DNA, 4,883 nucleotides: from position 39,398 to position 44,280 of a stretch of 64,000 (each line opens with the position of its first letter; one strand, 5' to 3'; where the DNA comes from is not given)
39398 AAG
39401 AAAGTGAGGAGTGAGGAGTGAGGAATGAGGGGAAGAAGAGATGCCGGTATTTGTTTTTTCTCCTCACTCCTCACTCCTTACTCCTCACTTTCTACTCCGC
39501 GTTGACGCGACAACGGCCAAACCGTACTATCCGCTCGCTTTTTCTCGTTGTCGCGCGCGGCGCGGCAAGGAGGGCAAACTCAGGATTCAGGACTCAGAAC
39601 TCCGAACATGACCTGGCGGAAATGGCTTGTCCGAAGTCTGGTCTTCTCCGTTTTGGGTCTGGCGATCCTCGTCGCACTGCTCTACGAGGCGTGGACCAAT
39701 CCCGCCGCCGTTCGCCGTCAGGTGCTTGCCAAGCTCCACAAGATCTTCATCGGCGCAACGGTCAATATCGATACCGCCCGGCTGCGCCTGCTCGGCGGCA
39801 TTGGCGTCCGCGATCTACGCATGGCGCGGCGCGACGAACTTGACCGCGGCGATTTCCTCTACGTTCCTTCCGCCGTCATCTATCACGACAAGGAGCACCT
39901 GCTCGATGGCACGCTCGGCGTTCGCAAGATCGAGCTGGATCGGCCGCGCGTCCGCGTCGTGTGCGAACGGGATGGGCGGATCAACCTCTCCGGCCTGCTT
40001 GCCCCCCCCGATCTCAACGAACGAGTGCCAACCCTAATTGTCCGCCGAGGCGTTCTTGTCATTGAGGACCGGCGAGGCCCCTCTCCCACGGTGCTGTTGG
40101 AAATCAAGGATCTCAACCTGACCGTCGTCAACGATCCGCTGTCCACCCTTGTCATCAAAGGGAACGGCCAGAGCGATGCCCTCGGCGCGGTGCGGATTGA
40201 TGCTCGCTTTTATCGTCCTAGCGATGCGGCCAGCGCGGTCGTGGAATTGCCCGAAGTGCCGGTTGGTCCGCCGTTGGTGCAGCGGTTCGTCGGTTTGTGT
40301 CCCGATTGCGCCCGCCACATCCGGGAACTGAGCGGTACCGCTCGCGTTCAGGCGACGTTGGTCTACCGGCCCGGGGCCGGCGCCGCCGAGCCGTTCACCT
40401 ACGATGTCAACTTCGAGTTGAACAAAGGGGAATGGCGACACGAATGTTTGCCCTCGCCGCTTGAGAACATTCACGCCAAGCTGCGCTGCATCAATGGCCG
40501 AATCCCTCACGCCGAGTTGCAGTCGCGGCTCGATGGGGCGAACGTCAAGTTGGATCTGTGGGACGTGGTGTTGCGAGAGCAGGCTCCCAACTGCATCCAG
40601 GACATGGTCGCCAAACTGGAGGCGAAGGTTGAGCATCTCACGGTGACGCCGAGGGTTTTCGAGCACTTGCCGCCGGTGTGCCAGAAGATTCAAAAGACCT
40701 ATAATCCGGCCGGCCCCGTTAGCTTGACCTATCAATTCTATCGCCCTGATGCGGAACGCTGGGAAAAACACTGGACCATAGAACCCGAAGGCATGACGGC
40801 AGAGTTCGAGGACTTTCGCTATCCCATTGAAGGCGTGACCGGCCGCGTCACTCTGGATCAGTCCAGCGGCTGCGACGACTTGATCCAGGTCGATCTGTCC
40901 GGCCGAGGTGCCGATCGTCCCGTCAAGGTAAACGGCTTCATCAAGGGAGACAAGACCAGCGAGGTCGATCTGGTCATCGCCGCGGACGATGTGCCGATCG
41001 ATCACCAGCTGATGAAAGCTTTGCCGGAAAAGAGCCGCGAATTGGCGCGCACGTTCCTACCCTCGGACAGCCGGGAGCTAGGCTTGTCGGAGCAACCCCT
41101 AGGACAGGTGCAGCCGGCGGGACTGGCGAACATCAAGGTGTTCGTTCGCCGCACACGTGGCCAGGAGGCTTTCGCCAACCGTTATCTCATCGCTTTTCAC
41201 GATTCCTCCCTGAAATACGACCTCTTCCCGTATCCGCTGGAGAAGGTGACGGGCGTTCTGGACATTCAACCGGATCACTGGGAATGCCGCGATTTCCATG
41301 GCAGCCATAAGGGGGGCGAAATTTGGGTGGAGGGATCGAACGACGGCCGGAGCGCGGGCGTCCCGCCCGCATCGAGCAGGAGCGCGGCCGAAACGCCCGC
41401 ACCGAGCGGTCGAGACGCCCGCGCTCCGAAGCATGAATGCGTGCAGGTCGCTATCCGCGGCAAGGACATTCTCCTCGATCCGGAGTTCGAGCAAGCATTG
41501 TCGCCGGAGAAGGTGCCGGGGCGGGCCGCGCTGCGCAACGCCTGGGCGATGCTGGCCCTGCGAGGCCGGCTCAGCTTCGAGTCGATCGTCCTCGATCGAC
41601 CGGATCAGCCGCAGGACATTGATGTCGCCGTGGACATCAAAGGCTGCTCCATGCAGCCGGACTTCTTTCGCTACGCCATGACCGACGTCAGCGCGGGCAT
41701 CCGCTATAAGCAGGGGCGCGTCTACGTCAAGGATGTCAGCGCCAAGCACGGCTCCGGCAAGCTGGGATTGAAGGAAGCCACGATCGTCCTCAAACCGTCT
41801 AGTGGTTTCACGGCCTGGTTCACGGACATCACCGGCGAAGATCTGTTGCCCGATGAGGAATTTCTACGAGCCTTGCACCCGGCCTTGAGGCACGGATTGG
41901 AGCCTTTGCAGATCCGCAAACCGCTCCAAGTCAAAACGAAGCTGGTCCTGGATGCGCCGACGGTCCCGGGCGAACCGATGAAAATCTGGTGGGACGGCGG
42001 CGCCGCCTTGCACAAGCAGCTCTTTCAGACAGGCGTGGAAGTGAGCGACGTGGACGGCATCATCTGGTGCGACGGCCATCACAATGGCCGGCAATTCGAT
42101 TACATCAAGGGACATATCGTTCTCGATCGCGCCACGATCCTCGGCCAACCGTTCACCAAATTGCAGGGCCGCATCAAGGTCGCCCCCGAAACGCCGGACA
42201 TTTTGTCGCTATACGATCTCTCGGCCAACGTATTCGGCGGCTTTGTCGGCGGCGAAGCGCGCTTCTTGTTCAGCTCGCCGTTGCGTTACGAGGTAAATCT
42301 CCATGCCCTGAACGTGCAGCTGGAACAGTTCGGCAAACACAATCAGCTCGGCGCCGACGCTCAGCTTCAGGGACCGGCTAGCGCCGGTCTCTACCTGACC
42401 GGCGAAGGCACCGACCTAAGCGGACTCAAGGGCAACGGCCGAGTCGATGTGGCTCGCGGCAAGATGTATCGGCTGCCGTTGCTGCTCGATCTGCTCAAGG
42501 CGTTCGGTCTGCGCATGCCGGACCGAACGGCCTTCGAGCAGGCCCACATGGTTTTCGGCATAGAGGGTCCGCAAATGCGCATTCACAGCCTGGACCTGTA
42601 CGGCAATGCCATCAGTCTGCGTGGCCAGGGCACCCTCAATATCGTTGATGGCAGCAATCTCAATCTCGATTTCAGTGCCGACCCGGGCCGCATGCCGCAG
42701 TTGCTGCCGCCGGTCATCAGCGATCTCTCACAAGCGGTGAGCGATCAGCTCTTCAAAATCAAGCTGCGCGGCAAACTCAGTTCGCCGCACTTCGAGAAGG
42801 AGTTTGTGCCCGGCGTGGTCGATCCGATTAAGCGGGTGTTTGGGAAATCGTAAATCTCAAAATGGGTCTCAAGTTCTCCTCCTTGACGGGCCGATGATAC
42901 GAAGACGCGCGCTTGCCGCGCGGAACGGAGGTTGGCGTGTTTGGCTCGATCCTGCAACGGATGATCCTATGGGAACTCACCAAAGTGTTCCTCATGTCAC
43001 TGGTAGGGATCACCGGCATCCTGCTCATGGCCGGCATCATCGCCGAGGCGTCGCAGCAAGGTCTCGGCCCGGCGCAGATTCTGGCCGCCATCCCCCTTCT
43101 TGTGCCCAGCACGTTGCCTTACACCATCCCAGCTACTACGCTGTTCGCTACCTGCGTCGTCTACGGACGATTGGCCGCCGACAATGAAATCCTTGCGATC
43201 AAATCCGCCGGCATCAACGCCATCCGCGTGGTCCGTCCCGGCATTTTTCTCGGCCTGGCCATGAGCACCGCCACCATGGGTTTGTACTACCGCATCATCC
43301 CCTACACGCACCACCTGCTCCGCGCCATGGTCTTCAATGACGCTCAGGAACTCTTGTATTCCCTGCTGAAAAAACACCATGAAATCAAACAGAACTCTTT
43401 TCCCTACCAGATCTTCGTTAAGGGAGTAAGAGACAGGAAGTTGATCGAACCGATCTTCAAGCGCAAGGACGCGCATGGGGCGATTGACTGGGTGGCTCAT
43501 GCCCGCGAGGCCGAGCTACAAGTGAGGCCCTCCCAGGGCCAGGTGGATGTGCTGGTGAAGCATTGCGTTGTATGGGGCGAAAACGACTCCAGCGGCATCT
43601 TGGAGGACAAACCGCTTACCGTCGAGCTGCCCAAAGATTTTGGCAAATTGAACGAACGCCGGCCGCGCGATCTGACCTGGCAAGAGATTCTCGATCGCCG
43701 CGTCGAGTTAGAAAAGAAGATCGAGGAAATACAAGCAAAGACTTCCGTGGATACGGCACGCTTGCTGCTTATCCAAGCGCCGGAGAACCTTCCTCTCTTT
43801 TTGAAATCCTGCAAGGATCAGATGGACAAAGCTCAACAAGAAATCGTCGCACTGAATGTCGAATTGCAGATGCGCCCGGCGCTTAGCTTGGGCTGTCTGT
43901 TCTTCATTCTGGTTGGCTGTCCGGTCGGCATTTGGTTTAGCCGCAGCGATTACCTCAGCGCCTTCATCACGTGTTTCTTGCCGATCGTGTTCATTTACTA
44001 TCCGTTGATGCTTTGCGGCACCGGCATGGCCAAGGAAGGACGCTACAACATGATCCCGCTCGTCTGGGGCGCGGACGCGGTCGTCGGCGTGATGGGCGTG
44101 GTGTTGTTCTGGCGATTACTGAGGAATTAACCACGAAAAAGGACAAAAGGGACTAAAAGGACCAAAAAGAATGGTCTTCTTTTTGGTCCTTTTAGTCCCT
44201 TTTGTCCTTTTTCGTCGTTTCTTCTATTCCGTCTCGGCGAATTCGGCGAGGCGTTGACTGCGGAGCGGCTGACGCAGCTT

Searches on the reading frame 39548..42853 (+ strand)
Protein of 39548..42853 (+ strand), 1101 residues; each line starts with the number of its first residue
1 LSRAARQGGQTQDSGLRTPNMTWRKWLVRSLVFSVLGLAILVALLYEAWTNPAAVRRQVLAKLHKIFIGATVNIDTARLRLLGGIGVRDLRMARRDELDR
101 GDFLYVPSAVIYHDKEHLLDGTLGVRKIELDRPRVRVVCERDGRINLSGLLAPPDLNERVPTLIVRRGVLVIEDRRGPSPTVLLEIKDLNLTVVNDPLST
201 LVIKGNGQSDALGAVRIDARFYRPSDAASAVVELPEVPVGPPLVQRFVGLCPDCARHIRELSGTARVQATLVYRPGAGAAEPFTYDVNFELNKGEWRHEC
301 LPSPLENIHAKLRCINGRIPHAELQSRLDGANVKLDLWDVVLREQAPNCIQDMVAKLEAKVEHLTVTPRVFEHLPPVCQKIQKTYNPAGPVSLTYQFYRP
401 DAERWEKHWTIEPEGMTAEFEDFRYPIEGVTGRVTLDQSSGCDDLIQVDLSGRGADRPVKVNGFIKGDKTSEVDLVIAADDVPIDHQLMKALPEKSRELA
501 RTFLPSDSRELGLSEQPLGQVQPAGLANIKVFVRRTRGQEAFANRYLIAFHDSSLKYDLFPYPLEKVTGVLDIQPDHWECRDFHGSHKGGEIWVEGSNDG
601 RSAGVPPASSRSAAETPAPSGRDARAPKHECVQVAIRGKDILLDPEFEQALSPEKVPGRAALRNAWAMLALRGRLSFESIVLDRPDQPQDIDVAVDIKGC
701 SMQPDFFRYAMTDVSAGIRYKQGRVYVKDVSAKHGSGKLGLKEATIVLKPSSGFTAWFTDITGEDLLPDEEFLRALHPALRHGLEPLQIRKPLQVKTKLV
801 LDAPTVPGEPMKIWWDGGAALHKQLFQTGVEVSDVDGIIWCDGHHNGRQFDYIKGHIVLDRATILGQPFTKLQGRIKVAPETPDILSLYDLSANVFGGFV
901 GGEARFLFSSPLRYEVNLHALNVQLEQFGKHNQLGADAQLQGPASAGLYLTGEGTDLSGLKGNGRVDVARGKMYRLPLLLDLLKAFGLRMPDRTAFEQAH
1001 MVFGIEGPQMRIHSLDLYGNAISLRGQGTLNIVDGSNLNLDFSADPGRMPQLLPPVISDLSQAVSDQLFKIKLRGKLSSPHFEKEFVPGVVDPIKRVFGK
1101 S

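Call 7: search_protein_families(library=pfam, proteins=[window:39548-42853:+], max_evalue=0.1)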
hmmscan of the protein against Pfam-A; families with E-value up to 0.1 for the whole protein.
window:39548-42853:+ (1101 aa): 3 families
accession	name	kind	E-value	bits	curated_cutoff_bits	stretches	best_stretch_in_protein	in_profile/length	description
PF05359.17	DUF748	-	8.2e-09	34.5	50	1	22-195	9-186/1037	Domain of Unknown Function (DUF748)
PF05170.20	AsmA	-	0.013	14.8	29.8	0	117-188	97-161/607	AsmA family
PF13116.12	YhdP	-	0.087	11.1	46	0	25-77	9-60/1224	YhdP protein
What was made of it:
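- On TAM (TamA-TamB) type pair: An AsmA-like/DUF748 neighbour is present (call 7).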

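Call 65: search_solved_structures(query=window:39548-42853:+, max_evalue=0.1)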
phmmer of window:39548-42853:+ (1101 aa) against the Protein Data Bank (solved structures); distinct sequences matched with E-value up to 0.1: 0.
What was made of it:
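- Tried and rejected: PDB sequence search with the AsmA-like protein found nothing (call 65).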

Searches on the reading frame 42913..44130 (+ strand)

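Call 19: search_protein_families(library=pfam, proteins=[window:42913-44130:+], max_evalue=0.001)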
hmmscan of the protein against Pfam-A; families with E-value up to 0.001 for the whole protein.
window:42913-44130:+ (405 aa): 1 family
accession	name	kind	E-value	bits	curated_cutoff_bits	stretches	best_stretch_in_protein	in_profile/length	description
PF03739.19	LptF_LptG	-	6.6e-46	157.4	27.9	1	16-401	1-353/353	Lipopolysaccharide export system permease LptF/LptG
